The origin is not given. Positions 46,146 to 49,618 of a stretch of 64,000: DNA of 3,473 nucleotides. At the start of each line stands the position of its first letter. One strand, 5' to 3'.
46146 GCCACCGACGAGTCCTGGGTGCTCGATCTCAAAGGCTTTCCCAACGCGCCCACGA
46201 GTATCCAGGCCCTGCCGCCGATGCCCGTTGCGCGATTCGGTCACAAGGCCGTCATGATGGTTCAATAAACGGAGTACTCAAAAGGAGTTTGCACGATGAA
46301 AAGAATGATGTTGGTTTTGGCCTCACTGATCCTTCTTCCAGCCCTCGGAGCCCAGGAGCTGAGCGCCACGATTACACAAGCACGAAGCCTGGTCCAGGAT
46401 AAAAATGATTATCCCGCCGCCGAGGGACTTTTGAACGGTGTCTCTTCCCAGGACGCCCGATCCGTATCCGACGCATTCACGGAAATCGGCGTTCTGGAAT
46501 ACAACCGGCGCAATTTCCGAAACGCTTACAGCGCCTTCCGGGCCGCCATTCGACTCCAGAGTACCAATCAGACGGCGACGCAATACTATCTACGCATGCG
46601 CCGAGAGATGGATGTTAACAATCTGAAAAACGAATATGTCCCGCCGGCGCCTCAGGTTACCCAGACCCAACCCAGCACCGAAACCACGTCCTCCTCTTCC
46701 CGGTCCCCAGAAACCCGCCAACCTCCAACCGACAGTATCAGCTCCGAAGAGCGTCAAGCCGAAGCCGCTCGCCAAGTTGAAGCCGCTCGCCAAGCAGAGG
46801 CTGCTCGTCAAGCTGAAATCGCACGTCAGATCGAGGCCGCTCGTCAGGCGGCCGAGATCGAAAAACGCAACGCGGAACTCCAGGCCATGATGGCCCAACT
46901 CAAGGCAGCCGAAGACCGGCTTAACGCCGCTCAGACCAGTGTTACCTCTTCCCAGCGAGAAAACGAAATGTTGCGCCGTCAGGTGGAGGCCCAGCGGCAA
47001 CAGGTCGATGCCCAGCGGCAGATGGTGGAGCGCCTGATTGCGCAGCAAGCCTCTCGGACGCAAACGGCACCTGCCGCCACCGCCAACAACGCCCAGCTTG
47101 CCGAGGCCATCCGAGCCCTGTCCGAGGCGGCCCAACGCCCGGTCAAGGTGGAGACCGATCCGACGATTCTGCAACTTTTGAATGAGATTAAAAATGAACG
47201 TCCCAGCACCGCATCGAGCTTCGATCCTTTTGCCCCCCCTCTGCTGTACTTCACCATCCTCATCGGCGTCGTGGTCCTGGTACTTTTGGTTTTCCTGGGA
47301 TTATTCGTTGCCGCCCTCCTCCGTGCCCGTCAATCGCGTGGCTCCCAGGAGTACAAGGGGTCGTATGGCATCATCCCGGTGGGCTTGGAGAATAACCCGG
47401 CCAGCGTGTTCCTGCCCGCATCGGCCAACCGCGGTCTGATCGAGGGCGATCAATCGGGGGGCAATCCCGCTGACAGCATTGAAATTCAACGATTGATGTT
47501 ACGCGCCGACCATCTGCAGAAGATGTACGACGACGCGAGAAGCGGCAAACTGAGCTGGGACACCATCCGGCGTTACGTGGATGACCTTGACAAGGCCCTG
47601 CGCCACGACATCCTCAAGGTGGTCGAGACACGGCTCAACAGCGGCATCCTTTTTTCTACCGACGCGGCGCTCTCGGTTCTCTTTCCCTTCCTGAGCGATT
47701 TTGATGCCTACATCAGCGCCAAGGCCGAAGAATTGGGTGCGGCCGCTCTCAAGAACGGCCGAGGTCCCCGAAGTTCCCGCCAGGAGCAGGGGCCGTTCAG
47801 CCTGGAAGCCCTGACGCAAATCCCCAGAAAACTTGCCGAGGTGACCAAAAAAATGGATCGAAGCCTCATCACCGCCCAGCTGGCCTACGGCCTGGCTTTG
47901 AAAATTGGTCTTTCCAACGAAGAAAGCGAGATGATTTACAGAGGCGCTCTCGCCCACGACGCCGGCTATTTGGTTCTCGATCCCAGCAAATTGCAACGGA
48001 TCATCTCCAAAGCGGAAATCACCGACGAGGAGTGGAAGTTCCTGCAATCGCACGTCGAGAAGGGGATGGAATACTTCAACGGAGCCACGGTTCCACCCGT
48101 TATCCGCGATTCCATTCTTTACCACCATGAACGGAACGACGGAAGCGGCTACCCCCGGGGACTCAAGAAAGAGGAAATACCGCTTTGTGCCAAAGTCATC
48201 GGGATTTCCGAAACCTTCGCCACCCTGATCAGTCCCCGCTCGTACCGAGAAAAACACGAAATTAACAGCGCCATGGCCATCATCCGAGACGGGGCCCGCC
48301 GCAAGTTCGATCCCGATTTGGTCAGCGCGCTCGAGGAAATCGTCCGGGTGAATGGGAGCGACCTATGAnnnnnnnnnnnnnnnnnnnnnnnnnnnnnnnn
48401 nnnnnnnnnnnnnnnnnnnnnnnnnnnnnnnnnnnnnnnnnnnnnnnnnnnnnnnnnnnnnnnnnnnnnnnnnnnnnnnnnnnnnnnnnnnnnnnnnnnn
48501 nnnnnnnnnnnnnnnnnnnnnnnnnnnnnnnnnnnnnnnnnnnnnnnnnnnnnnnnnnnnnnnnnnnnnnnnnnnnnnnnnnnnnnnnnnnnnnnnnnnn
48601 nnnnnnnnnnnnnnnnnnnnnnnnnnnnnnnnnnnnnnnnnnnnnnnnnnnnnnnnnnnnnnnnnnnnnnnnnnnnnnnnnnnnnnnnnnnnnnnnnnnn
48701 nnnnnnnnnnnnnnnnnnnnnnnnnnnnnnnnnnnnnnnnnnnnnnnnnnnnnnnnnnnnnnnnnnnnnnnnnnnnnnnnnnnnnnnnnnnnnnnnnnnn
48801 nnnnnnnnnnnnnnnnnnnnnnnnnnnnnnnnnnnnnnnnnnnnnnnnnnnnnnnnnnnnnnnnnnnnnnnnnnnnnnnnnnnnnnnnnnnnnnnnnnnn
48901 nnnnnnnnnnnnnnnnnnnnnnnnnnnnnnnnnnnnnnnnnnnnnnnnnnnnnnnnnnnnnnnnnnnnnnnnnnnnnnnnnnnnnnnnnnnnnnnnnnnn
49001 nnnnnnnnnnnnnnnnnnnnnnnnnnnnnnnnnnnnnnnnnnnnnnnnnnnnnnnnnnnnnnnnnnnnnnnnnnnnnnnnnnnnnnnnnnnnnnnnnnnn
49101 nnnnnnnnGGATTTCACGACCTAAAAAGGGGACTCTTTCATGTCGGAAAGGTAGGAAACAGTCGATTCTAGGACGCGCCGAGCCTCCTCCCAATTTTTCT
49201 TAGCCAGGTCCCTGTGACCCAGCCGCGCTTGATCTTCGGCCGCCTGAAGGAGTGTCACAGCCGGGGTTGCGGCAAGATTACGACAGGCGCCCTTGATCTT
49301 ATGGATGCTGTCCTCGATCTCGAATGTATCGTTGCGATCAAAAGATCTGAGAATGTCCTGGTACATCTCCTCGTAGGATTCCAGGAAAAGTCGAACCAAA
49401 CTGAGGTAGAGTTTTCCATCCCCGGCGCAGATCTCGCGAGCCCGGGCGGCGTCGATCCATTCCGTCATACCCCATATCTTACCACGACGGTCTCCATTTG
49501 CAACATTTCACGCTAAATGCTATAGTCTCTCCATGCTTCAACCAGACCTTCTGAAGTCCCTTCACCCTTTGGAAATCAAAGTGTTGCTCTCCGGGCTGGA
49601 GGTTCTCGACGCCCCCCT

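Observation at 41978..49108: Uncharacterised envelope cluster: OM barrel + three tandem Kelch lipoproteins + periplasm-spanning HD-GYP + P-loop-less ParA-like protein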

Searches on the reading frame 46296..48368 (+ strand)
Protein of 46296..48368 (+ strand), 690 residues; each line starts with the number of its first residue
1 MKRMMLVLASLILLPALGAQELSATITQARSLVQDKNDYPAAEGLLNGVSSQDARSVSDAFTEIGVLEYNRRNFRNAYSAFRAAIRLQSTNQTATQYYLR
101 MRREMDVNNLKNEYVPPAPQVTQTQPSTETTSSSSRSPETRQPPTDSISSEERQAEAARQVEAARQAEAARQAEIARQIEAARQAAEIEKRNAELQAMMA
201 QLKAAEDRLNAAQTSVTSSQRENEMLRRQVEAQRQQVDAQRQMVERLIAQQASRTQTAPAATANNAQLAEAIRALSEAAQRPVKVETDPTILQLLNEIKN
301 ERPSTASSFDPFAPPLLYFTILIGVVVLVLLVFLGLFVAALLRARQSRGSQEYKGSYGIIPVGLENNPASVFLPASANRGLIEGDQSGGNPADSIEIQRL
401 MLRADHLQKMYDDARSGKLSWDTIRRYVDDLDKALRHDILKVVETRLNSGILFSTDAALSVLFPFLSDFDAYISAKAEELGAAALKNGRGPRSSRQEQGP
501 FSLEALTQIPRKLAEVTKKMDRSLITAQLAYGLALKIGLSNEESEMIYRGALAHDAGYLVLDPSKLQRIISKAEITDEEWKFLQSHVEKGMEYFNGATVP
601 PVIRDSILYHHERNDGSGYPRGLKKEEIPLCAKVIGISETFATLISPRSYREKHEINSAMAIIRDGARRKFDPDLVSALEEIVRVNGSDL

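Call 3: search_protein_families(library=pfam, proteins=[window:46296-48368:+], max_evalue=0.1)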
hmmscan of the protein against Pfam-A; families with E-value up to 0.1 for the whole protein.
window:46296-48368:+ (690 aa): 2 families
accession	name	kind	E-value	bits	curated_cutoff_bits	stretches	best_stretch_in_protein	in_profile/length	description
PF13487.12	HD_5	-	2.3e-25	89.7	27.2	1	522-675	17-170/170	HD domain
PF01966.28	HD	-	1.7e-09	38.4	22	1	522-637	4-109/116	HD domain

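Call 4: search_protein_families(library=ncbifam, proteins=[window:46296-48368:+], max_evalue=0.1)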
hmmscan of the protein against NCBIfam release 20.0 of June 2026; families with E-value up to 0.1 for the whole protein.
window:46296-48368:+ (690 aa): 7 families
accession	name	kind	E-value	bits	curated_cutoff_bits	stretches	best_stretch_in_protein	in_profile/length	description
NF053512.1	nitric_RR_NosR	exception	2.8e-21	76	400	1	521-684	194-355/422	response regulator c-di-GMP phosphodiesterase, NosR family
TIGR00277.1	HDIG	domain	3e-05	23.8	27.6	1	520-612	6-83/84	HDIG domain-containing metalloprotein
TIGR04211.1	SH3_and_anchor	equivalog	8.7e-05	22.2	65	1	222-348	67-194/198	TIGR04211 family SH3 domain-containing protein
NF037946.1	terminal_TopJ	equivalog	8.8e-05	21.2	300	1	92-253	313-475/810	terminal organelle assembly protein TopJ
TIGR02168.1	SMC_prok_B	equivalog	0.0023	15.7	567.35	1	19-278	636-883/1181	chromosome segregation protein SMC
TIGR02169.1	SMC_prok_A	equivalog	0.085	10.5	729.4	0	151-278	308-436/1165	chromosome segregation protein SMC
NF038350.1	taxis_HmpF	equivalog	0.089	11.1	200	1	184-286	108-217/553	pilus motility taxis protein HmpF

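Call 77: search_protein_families(library=padloc, proteins=[window:46296-48368:+], max_evalue=0.001)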
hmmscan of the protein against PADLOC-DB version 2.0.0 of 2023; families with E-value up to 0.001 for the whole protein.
window:46296-48368:+ (690 aa): 0 families

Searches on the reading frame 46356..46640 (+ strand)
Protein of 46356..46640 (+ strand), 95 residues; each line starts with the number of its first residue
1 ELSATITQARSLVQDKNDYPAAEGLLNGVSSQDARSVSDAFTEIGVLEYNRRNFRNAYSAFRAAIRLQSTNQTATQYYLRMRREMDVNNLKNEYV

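Call 82: search_protein_families(library=pfam, proteins=[window:46356-46640:+], max_evalue=1)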
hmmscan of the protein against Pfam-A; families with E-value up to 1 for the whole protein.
seq(95 aa): 4 families
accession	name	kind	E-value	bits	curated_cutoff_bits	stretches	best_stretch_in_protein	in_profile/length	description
PF25063.1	ARM_TT21_C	-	0.013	15.8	35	1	16-79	108-170/209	Tetratricopeptide repeat protein 21 C-terminal ARM domain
PF23914.1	TPR_CcmH_CycH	-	0.015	15.6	42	1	7-71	91-154/158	Cytochrome c-type biogenesis protein H TPR domain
PF00515.34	TPR_1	-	0.027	14.7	27.8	1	39-71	2-34/34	Tetratricopeptide repeat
PF07719.23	TPR_2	-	0.055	14.1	27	1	40-71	3-34/34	Tetratricopeptide repeat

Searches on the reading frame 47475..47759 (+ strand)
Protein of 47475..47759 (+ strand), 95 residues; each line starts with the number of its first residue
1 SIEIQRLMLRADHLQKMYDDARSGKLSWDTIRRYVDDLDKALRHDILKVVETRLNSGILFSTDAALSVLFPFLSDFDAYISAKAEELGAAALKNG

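Call 82: search_protein_families(library=pfam, proteins=[window:47475-47759:+], max_evalue=1)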
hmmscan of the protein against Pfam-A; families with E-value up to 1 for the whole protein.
seq(95 aa): 1 family
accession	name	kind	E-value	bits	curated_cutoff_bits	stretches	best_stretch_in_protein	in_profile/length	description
PF06322.17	Phage_NinH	-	0.23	11.9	29.8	1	21-46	23-47/60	Phage NinH protein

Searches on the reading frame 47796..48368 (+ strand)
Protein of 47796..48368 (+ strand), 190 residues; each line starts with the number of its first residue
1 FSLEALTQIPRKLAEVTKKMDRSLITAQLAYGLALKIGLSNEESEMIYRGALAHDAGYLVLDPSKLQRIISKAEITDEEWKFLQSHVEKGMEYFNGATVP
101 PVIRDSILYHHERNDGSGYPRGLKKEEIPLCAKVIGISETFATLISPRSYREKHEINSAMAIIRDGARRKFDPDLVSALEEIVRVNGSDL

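Call 59: search_solved_structures(query=window:47796-48368:+, max_evalue=0.001, show_alignments=4)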
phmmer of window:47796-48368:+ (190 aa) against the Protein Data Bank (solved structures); distinct sequences matched with E-value up to 0.001: 7.
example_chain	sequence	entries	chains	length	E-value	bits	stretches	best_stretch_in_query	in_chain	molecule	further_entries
5z7c_A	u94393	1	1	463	8.7e-19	71.4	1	33-180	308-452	3'3'-cGAMP-specific phosphodiesterase 3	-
4mcw_A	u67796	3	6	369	3.2e-18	69.5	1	30-177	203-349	Metal dependent phosphohydrolase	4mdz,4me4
4r8z_A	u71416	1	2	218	3.9e-14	56.2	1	24-180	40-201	Cyclic di-GMP phosphodiesterase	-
9rbz_A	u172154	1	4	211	6.2e-12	49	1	27-183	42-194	HD domain/sensory box protein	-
9rc0_A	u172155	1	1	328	1.6e-11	47.7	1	27-183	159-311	HD domain/sensory box protein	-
5byo_A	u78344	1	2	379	1.8e-05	28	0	17-50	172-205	dTor_12x31L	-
4yxz_A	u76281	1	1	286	9.9e-05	25.6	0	15-46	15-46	dTor_9x31L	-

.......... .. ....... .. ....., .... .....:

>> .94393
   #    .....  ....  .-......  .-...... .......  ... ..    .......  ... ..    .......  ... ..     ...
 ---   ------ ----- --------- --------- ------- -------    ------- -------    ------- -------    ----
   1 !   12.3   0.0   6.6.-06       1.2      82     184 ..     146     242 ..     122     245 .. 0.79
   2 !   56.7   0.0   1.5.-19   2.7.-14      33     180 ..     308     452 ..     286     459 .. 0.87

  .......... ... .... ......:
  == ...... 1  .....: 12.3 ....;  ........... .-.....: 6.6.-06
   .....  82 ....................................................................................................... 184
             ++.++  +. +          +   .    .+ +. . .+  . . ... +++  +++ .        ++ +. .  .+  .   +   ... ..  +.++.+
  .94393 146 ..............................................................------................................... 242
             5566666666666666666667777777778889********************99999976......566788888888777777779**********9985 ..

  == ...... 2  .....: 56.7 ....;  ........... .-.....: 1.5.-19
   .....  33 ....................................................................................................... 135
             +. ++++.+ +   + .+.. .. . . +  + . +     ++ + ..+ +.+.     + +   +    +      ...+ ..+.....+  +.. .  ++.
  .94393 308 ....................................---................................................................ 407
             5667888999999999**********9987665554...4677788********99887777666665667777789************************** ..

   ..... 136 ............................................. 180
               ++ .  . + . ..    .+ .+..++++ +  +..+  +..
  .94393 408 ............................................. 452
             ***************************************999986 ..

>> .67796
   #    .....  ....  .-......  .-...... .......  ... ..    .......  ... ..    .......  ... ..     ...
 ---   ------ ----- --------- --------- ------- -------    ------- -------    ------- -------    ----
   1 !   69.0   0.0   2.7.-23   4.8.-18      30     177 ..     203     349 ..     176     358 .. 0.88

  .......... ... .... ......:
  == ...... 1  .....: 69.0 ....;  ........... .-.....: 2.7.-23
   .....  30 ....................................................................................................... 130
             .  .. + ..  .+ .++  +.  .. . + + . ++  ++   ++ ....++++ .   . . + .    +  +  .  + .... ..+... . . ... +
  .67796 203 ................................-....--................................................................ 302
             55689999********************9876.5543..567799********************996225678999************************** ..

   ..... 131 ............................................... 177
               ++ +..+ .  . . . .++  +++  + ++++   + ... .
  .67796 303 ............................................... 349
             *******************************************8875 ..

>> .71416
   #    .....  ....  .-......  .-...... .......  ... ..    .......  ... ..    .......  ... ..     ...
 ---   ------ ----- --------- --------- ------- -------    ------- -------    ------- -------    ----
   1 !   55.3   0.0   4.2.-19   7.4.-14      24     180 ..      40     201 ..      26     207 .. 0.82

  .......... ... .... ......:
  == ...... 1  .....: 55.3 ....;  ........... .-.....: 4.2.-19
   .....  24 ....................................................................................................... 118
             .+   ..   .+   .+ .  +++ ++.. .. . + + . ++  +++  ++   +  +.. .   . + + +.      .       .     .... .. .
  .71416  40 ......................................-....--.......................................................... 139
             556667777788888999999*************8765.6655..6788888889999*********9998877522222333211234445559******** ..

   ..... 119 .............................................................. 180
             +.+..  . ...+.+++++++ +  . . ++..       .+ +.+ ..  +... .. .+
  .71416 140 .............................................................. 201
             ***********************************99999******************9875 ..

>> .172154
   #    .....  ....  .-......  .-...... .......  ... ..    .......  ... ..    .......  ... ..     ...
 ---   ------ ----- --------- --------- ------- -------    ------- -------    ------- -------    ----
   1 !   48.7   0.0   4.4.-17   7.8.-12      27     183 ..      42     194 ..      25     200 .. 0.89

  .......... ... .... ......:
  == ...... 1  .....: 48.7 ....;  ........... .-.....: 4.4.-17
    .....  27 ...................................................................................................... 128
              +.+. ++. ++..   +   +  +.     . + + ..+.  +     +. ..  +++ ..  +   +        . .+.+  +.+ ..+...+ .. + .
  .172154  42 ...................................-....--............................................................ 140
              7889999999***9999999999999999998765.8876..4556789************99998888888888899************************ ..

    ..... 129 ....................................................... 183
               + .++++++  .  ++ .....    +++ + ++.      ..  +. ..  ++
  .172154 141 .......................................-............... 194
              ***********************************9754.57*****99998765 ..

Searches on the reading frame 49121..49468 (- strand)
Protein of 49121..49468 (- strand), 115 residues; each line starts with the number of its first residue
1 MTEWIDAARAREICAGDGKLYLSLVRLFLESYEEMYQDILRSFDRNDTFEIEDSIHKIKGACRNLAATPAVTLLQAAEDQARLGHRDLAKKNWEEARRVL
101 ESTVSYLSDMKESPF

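Call 3: search_protein_families(library=pfam, proteins=[window:49121-49468:-], max_evalue=0.1)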
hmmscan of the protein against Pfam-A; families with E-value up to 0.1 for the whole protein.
window:49121-49468:- (115 aa): 3 families
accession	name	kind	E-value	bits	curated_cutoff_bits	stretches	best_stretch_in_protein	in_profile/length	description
PF01627.28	Hpt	-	4e-10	40.2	24.6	1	24-101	2-75/84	Hpt domain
PF17322.7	DUF5364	-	0.028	15.2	25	1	29-104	51-128/185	Family of unknown function (DUF5364)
PF22554.1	Chap-C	-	0.044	14.9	27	0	5-53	21-69/91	TY-Chap C-terminal domain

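Call 4: search_protein_families(library=ncbifam, proteins=[window:49121-49468:-], max_evalue=0.1)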
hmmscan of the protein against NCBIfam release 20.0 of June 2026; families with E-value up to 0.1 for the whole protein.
window:49121-49468:- (115 aa): 3 families
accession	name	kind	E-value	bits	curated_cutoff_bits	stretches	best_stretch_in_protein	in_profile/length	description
TIGR02956.1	TMAO_torS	equivalog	0.00033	18.9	676.5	1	23-90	882-949/967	TMAO reductase system sensor histidine kinase/response regulator TorS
NF008318.0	PRK11107.1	equivalog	0.0054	14.8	890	1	10-82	815-887/920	two-component sensor histidine kinase BarA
NF045901.1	HisKinLetSLeg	equivalog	0.047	11.6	1650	1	15-70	807-861/906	two-component system sensor histidine kinase LetS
